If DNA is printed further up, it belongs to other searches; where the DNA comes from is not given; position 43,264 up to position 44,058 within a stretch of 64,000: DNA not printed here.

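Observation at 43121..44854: A sortase-like transpeptidase in the tail-fibre region, next to a small protein with an LAxTG-like IANTG motif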

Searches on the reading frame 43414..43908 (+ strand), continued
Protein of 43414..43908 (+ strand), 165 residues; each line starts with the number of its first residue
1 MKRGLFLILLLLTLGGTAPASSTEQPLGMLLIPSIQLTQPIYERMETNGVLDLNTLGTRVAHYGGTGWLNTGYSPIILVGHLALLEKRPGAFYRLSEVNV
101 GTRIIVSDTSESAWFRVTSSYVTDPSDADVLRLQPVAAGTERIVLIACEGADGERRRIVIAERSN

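Call 46: find_encoding_contigs(protein=P0177, flank=10000, max_places=1)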
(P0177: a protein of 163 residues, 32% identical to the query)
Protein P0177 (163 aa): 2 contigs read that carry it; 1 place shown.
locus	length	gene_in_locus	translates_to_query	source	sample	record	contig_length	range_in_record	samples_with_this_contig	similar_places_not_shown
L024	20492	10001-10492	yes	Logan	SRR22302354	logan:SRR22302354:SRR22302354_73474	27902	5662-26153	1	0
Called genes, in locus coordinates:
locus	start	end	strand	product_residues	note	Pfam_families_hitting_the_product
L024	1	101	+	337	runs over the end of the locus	PF20706:GT4-conflict, PF13692:Glyco_trans_1_4, PF00534:Glycos_transf_1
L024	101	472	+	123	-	-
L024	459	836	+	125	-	-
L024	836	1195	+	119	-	-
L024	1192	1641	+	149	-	-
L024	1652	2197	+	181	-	-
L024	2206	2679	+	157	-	PF24117:DUF7391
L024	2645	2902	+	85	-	-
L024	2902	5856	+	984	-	-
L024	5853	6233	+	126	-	-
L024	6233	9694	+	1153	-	PF22633:F5_F8_type_C_2 (faint), PF00754:F5_F8_type_C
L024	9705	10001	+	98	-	-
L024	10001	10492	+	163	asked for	PF04203:Sortase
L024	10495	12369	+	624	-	PF19078:Big_12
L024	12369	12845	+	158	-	-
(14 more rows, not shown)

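Call 51: predict_structure(alignment_id=A7)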
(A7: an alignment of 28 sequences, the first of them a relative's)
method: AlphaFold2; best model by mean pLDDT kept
length: 165 residues; sequences in the alignment: 28
mean_pLDDT: 86.8   pTM: 0.79
mean pLDDT of the five models: 86.8, 86.3, 84.4, 84.0, 83.8
residues with pLDDT >= 90: 89; 70-90: 52; 50-70: 24; < 50: 0
segments of 3 or more residues with pLDDT < 50: none
pLDDT, mean of each block of 10 residues (from residue 1): 78 68 87 98 76 83 90 90 90 97 97 97 84 74 91 86 93
secondary structure, 60 per line:
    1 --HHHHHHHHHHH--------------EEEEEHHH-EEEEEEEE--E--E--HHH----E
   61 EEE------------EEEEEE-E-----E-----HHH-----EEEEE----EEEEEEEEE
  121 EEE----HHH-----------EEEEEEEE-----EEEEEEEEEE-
elements in order: H3-13 E28-32 E37-44 E60-63 E76-81 E103-107 E112-123 E142-149 E155-164
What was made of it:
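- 43414..43476 (+): Sec-type signal peptide (MKR, then a hydrophobic core, then TAPA|SS). AF2 predicts a helix at residues 3-13 (call 51).
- On Sortase superfamily (Pfam PF04203 / TIGR01076): The AF2 model has pLDDT 86.8 (call 51).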

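Call 55: fold_search(model_id=the predicted structure, library=pdb)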
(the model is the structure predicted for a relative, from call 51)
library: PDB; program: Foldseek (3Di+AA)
matches with E <= 10: 484; with E <= 0.001: 139
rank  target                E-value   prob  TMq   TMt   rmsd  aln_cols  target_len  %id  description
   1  6bwe_B                5.9e-11  1.00  0.69  0.62   3.7       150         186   24  Sortase A from Corynebacterium diphtheriae, lid mutant (released 2017-12-27)
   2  2xwg_D                1.7e-10  1.00  0.68  0.62   3.3       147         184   24  Crystal structure of sortase C-1 from Actinomyces oris (formerly Actinomyces naeslundii) (released 2011-02-23)
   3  4d7w                  2.0e-10  1.00  0.68  0.59   7.5       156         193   22  Crystal structure of sortase C1 (SrtC1) from Streptococcus agalactiae (released 2015-08-19)
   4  2xwg_B                2.0e-10  1.00  0.69  0.62   7.5       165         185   24  Crystal structure of sortase C-1 from Actinomyces oris (formerly Actinomyces naeslundii) (released 2011-02-23)
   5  4tqx                  2.0e-10  1.00  0.69  0.57   7.8       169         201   15  Molecular Basis of Streptococcus mutans Sortase A Inhibition by Chalcone. (released 2015-05-20)
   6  2xwg_E                2.3e-10  1.00  0.67  0.63   3.6       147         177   26  Crystal structure of sortase C-1 from Actinomyces oris (formerly Actinomyces naeslundii) (released 2011-02-23)
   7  4d70_A                2.7e-10  1.00  0.67  0.69   2.6       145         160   19  Structural, biophysical and biochemical analyses of a Clostridium perfringens Sortase D5 transpeptidase (released 2015-07-15)
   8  8t28                  2.7e-10  1.00  0.64  0.57   4.0       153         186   25  The crystal structure of SrtC2 sortase from Actinomyces oris (released 2024-04-17)
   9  2xwg_C                3.1e-10  1.00  0.68  0.64   3.0       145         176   26  Crystal structure of sortase C-1 from Actinomyces oris (formerly Actinomyces naeslundii) (released 2011-02-23)
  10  5k9a                  3.1e-10  1.00  0.70  0.54   7.7       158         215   25  Sortase A from Corynebacterium diphtheriae (released 2016-06-15)
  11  7t8z_A                3.7e-10  1.00  0.68  0.71   3.2       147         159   18  Structure of Class A sortase from Streptococcus pyogenes bound to lipid II mimetic, LPATA: Thr-out conformation (released 2022-09-07)
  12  7cg9                  5.2e-10  1.00  0.66  0.58  11.4       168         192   18  Crystal structure of pilin-specific sortase SrtC1 from Lactobacillus rhamnosus GG (released 2022-03-02)
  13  5utt_A                5.5e-10  1.00  0.66  0.61   3.6       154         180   23  SrtA sortase from Actinomyces oris (released 2017-03-01)
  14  2xwg_A                5.9e-10  1.00  0.67  0.61   3.3       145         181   27  Crystal structure of sortase C-1 from Actinomyces oris (formerly Actinomyces naeslundii) (released 2011-02-23)
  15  3tbe_F                5.9e-10  1.00  0.65  0.58  14.6       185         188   20  The crystal structure of the complex of Streptococcus agalactiae sortase C1 and MTSET (released 2011-10-26)
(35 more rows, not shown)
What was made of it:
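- On Sortase superfamily (Pfam PF04203 / TIGR01076): The top 50 Foldseek PDB hits are all sortases, at E about 1e-10 (call 55).
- Closest known: Class C and class E/D sortases of Gram-positive bacteria. Same: It has the same fold (TM 0.64-0.70, call 55).
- Checked: An AF2 model with a 28-sequence alignment has pLDDT 86.8 (call 51), and its 50 best Foldseek PDB hits are all sortases, at TM 0.64-0.70 and E about 1e-10 (call 55).
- The model is confident and has a sortase fold (calls 51, 55).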

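Call 61: find_related_loci(query=A8, collection=genome_contigs, flank=10000)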
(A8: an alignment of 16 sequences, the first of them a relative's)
Query A8 (157 aa) in genome_contigs; peptide patterns used: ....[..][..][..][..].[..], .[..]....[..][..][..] (x = any residue, [..] = any of these).
71 stretches matched a pattern, but none encodes a relative of the query by tblastn (E <= 1e-3).

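Call 62: find_related_loci(query=A8, collection=viral_contigs, flank=8000)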
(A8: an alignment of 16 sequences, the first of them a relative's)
Query A8 (157 aa) in viral_contigs; peptide patterns used: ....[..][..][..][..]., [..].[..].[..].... (x = any residue, [..] = any of these).
11 stretches matched a pattern, but none encodes a relative of the query by tblastn (E <= 1e-3).

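Call 68: search_protein_families(library=ncbifam, proteins=[P0019, P0020, P0021, P0022, P0023, P0024, P0025, P0026, P0027, P0028], max_evalue=0.001)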
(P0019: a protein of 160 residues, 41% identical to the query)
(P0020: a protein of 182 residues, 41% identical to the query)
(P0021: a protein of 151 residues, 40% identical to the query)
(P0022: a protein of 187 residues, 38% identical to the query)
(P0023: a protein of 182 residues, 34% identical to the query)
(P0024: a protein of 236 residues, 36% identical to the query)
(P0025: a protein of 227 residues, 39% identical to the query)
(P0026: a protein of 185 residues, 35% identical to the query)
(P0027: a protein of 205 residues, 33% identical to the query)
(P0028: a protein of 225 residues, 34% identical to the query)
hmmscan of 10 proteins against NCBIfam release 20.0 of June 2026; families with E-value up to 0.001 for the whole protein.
P0019 (160 aa): 6 families
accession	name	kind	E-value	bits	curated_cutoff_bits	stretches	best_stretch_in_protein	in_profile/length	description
NF033747.1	class_E_sortase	subfamily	3.2e-08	33.7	160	1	27-133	67-171/211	class E sortase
TIGR01076.1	sortase_fam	subfamily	2.9e-07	30.3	39.35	1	32-145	1-113/136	sortase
NF033746.1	class_D_sortase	subfamily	1.4e-06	28.2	165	1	29-143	8-114/135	class D sortase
NF058671.1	sortase_SrtD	exception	2.7e-06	27.2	140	1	26-143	59-168/187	class D sortase, LPxTATN-specific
NF033745.1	class_C_sortase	subfamily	8.4e-06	25.7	160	1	22-118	84-179/220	class C sortase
TIGR03784.1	marine_sortase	equivalog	0.0002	21.1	158.25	1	58-143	72-156/174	class GN sortase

P0020 (182 aa): 6 families
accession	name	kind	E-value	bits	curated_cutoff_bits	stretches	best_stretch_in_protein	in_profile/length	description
TIGR01076.1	sortase_fam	subfamily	1e-11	44.8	39.35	1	96-179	38-127/136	sortase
NF033746.1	class_D_sortase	subfamily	8.3e-10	38.6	165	1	95-164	45-114/135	class D sortase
TIGR03784.1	marine_sortase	equivalog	7.4e-09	35.5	158.25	1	95-164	86-156/174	class GN sortase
NF058671.1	sortase_SrtD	exception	1.1e-08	35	140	1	95-164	99-168/187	class D sortase, LPxTATN-specific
NF033745.1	class_C_sortase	subfamily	4.7e-08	33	160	1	58-176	116-216/220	class C sortase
NF033747.1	class_E_sortase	subfamily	5.7e-05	23.1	160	1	95-153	108-170/211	class E sortase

P0021 (151 aa): 6 families
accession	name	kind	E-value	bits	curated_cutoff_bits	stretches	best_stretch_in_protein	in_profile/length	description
TIGR01076.1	sortase_fam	subfamily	3.4e-07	30.1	39.35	1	26-149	1-127/136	sortase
NF033746.1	class_D_sortase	subfamily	5.7e-07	29.4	165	1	22-137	7-114/135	class D sortase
NF058671.1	sortase_SrtD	exception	1.7e-06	27.8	140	1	20-137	59-168/187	class D sortase, LPxTATN-specific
TIGR03784.1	marine_sortase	equivalog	3e-05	23.7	158.25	1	73-137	91-156/174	class GN sortase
NF033745.1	class_C_sortase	subfamily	0.00068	19.4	160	0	85-138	151-205/220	class C sortase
NF033747.1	class_E_sortase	subfamily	0.00092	19.1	160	0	19-123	65-167/211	class E sortase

P0022 (187 aa): 7 families
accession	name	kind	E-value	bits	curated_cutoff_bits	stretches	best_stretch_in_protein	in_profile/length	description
NF033745.1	class_C_sortase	subfamily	7.6e-13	48.7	160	1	43-185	90-220/220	class C sortase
NF033746.1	class_D_sortase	subfamily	8.7e-13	48.3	165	1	42-184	6-132/135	class D sortase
TIGR03784.1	marine_sortase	equivalog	9.4e-13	48.1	158.25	1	79-183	74-174/174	class GN sortase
NF058671.1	sortase_SrtD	exception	3.5e-12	46.4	140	1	40-183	58-185/187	class D sortase, LPxTATN-specific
NF033748.1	class_F_sortase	subfamily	1.1e-11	44.5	166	1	45-184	10-153/155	class F sortase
TIGR01076.1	sortase_fam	subfamily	2.8e-11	43.4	39.35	1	77-185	21-127/136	sortase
NF033747.1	class_E_sortase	subfamily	3.6e-06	27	160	1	40-184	65-204/211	class E sortase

P0023 (182 aa): 7 families
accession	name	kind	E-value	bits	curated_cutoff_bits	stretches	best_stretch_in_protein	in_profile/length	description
NF033745.1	class_C_sortase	subfamily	9.6e-18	64.7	160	1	60-180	106-220/220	class C sortase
TIGR01076.1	sortase_fam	subfamily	2.9e-17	62.7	39.35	1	60-180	13-127/136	sortase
NF033748.1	class_F_sortase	subfamily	8.7e-14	51.4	166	1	36-179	11-153/155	class F sortase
NF033746.1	class_D_sortase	subfamily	1.3e-12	47.7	165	1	62-160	25-115/135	class D sortase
NF058671.1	sortase_SrtD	exception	1.7e-12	47.4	140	1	66-159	83-168/187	class D sortase, LPxTATN-specific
NF033747.1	class_E_sortase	subfamily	1.3e-11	44.7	160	1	66-178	92-203/211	class E sortase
TIGR03784.1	marine_sortase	equivalog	9.4e-09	35.1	158.25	1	73-178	77-174/174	class GN sortase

P0024 (236 aa): 7 families
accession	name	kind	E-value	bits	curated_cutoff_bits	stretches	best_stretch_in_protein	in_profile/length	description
NF058671.1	sortase_SrtD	exception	3.7e-17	62.6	140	1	100-223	66-177/187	class D sortase, LPxTATN-specific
NF033746.1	class_D_sortase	subfamily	2e-16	60.1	165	1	100-233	12-132/135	class D sortase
TIGR01076.1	sortase_fam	subfamily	6.5e-14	51.9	39.35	1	104-228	6-128/136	sortase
NF033745.1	class_C_sortase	subfamily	1.5e-12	47.7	160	1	125-218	114-208/220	class C sortase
NF033748.1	class_F_sortase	subfamily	2.4e-11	43.5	166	1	96-234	9-154/155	class F sortase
NF033747.1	class_E_sortase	subfamily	2.6e-10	40.5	160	1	101-233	74-204/211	class E sortase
TIGR03784.1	marine_sortase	equivalog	4.3e-09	36.2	158.25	1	117-230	66-172/174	class GN sortase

P0025 (227 aa): 7 families
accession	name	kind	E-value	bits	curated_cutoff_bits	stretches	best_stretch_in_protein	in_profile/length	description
TIGR01076.1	sortase_fam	subfamily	8.2e-19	67.7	39.35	1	91-226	3-128/136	sortase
NF033745.1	class_C_sortase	subfamily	1.1e-13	51.4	160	1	73-209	77-208/220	class C sortase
NF058671.1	sortase_SrtD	exception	2.2e-13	50.3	140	1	58-212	44-175/187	class D sortase, LPxTATN-specific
NF033746.1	class_D_sortase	subfamily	7.6e-13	48.4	165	1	85-225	7-133/135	class D sortase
NF033748.1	class_F_sortase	subfamily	2.4e-11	43.5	166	1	85-224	8-153/155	class F sortase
TIGR03784.1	marine_sortase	equivalog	5.2e-09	36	158.25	1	117-223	74-174/174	class GN sortase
NF033747.1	class_E_sortase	subfamily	7.5e-09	35.7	160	1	65-207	48-191/211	class E sortase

P0026 (185 aa): 7 families
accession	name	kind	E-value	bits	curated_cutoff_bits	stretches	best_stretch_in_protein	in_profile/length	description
NF033748.1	class_F_sortase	subfamily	2.7e-15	56.3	166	1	39-181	8-152/155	class F sortase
NF033746.1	class_D_sortase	subfamily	5.8e-14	52.1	165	1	72-183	29-133/135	class D sortase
NF058671.1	sortase_SrtD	exception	2.4e-13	50.2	140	1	72-163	83-168/187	class D sortase, LPxTATN-specific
TIGR01076.1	sortase_fam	subfamily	2.7e-13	49.9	39.35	1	45-184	3-128/136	sortase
NF033745.1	class_C_sortase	subfamily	1.8e-12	47.5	160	1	45-164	96-205/220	class C sortase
NF033747.1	class_E_sortase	subfamily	9.6e-08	32.1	160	1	72-163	92-189/211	class E sortase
TIGR03784.1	marine_sortase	equivalog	1.6e-06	27.8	158.25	1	76-164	74-157/174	class GN sortase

P0027 (205 aa): 7 families
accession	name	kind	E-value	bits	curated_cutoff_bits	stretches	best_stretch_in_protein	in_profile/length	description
TIGR01076.1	sortase_fam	subfamily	9.2e-12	44.9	39.35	1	94-205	22-128/136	sortase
NF033748.1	class_F_sortase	subfamily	1.7e-10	40.7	166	1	60-203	5-153/155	class F sortase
NF033745.1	class_C_sortase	subfamily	3.7e-10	39.9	160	1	93-204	114-220/220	class C sortase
NF058671.1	sortase_SrtD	exception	2.4e-08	33.9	140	1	92-203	84-186/187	class D sortase, LPxTATN-specific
NF033746.1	class_D_sortase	subfamily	2.6e-08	33.8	165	1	92-204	30-133/135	class D sortase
NF033747.1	class_E_sortase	subfamily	7.6e-07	29.2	160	1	61-202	66-203/211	class E sortase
TIGR03784.1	marine_sortase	equivalog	0.00015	21.4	158.25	1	113-202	90-174/174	class GN sortase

P0028 (225 aa): 7 families
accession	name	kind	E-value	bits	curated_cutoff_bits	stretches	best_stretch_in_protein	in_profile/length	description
TIGR01076.1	sortase_fam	subfamily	5.4e-16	58.6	39.35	1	114-224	21-128/136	sortase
NF058671.1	sortase_SrtD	exception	2e-15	57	140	1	112-221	83-185/187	class D sortase, LPxTATN-specific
NF033746.1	class_D_sortase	subfamily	2.3e-15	56.6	165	1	112-223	29-133/135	class D sortase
NF033745.1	class_C_sortase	subfamily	5.6e-14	52.4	160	1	114-208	114-209/220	class C sortase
NF033747.1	class_E_sortase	subfamily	2e-11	44.2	160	1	112-205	92-191/211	class E sortase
TIGR03784.1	marine_sortase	equivalog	5.1e-10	39.2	158.25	1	120-221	78-174/174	class GN sortase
NF033748.1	class_F_sortase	subfamily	6.7e-09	35.5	166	1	119-222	46-153/155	class F sortase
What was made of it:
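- On Class E sortase (NF033747; LAxTG-specific): The nearest relatives also fail every class model (call 68).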
